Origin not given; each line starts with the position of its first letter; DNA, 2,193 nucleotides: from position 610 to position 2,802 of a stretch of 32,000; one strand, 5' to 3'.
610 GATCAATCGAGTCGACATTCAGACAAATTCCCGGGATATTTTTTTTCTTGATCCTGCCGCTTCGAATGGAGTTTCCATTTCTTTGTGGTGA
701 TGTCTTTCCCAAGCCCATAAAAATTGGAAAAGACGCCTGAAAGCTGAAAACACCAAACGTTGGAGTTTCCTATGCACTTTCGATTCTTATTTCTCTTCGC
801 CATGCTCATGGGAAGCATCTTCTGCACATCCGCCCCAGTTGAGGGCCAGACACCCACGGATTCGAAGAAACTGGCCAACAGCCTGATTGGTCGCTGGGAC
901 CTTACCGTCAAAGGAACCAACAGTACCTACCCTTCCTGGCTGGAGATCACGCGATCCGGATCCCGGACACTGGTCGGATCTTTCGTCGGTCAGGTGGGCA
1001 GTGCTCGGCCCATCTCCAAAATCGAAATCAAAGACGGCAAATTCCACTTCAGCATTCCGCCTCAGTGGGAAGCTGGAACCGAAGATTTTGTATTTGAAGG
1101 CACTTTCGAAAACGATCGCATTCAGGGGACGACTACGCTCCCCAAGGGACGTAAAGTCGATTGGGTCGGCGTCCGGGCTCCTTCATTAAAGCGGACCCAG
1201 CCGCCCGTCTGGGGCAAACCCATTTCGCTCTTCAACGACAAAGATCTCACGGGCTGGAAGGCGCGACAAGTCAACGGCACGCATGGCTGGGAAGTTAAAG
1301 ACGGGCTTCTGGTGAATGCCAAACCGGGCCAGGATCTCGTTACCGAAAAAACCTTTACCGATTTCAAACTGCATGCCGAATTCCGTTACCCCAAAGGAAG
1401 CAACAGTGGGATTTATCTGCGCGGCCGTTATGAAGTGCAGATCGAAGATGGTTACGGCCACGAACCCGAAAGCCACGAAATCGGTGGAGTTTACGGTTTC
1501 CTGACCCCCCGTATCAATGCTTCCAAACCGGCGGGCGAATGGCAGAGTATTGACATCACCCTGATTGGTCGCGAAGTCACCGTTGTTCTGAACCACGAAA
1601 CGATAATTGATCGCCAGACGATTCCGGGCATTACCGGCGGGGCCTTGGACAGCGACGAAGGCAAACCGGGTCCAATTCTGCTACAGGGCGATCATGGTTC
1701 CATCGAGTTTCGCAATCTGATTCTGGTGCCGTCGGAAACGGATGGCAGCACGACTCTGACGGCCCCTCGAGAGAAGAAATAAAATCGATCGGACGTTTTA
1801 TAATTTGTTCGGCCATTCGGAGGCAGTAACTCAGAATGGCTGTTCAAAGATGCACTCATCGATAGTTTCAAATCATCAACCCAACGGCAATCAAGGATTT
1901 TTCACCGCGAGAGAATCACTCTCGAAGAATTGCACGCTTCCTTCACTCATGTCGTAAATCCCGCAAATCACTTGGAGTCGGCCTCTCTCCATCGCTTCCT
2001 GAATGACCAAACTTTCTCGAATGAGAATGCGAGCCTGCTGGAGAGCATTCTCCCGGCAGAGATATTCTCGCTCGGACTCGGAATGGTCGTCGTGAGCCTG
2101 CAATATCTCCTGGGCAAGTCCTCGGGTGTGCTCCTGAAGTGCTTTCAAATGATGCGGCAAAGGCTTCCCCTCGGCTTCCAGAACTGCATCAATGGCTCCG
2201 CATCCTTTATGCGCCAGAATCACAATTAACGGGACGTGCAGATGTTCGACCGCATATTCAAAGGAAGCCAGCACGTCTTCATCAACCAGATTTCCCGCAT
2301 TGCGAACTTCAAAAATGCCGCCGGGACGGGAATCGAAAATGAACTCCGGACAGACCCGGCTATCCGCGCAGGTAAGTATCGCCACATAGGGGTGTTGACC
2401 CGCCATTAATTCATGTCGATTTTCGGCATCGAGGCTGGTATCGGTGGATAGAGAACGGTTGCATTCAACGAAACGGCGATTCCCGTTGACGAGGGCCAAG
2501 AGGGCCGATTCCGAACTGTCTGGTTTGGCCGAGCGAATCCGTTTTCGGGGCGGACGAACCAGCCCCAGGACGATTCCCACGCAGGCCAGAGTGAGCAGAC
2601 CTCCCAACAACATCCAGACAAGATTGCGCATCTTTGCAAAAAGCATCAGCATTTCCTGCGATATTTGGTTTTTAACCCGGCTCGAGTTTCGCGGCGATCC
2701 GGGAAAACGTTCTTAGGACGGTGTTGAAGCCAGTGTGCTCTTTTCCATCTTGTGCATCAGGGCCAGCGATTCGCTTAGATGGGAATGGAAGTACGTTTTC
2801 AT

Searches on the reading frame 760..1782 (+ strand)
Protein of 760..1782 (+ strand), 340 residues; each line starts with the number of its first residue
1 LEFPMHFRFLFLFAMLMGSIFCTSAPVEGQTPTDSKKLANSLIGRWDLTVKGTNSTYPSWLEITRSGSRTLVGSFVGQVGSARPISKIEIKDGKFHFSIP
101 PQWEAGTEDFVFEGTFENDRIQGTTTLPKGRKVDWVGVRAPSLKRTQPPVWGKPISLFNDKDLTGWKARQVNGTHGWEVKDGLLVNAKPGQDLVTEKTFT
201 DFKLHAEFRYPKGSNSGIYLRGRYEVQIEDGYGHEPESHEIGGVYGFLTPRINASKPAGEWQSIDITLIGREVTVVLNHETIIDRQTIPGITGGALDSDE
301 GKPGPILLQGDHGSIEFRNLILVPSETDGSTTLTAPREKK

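Call 27: search_protein_families(library=pfam, proteins=[window:760-1782:+], max_evalue=0.001)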
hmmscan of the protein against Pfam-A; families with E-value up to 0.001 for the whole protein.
window:760-1782:+ (340 aa): 1 family
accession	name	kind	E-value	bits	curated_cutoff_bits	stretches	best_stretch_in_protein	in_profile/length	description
PF06439.18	3keto-disac_hyd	-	5.4e-45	154.2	26.8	1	154-320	2-184/187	3-keto-disaccharide hydrolase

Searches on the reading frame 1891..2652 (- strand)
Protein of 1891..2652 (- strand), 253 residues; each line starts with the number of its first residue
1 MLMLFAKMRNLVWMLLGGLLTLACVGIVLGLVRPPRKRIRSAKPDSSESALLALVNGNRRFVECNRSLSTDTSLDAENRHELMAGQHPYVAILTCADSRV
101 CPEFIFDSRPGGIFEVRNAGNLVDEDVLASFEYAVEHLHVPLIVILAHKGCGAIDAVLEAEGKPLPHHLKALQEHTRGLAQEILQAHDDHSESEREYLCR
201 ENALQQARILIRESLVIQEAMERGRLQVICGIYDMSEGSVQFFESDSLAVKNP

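Call 27: search_protein_families(library=pfam, proteins=[window:1891-2652:-], max_evalue=0.001)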
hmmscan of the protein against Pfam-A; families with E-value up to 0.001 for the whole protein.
window:1891-2652:- (253 aa): 1 family
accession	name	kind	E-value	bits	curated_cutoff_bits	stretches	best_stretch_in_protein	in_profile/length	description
PF00484.24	Pro_CA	-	8.9e-39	133.7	25.7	1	91-240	2-156/156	Carbonic anhydrase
